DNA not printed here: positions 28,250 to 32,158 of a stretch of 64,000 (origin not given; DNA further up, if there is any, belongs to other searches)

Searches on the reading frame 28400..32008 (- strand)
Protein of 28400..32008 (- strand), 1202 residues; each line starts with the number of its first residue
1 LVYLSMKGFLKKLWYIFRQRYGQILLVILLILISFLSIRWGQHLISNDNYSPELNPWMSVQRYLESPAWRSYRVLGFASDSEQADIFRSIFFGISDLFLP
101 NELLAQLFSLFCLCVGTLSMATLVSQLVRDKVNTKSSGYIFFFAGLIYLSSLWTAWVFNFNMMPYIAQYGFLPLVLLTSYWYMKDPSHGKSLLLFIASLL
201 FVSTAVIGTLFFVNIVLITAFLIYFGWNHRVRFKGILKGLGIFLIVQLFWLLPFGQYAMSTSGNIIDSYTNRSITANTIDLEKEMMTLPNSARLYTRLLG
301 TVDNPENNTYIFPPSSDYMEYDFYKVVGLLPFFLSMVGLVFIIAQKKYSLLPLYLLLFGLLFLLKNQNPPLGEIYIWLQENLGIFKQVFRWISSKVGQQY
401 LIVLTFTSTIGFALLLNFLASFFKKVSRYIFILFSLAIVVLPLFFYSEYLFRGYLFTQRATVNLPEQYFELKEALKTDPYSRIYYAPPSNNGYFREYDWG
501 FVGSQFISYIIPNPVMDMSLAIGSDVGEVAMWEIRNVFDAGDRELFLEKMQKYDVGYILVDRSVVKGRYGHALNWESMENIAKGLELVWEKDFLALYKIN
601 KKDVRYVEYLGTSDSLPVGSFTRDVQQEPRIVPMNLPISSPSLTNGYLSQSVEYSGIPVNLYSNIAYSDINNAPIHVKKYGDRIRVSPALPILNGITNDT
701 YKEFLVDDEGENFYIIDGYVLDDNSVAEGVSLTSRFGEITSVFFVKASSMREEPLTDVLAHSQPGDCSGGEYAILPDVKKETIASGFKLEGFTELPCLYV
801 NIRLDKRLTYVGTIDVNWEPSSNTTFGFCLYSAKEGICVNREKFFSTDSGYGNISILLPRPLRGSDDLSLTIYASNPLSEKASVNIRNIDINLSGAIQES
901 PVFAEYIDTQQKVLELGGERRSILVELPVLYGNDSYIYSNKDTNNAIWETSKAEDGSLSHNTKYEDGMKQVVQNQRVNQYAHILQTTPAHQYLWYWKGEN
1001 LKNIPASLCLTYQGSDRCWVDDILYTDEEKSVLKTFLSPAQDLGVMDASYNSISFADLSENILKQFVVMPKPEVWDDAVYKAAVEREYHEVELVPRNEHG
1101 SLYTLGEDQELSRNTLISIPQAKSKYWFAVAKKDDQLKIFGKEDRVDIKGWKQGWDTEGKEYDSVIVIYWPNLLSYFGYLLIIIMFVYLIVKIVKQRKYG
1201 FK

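Call 10: search_protein_families(library=pfam, proteins=[window:28400-32008:-], max_evalue=0.0001)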
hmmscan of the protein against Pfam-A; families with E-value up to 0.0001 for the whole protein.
window:28400-32008:- (1202 aa): 0 families

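Call 39: search_protein_families(library=pfam, proteins=[window:28400-32008:-], max_evalue=0.1)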
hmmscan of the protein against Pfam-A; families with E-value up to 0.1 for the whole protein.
window:28400-32008:- (1202 aa): 1 family
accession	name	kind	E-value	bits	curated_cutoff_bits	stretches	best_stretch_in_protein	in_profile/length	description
PF07204.16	Orthoreo_P10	-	0.099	13.1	21.4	0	1163-1195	35-67/98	Orthoreovirus membrane fusion protein p10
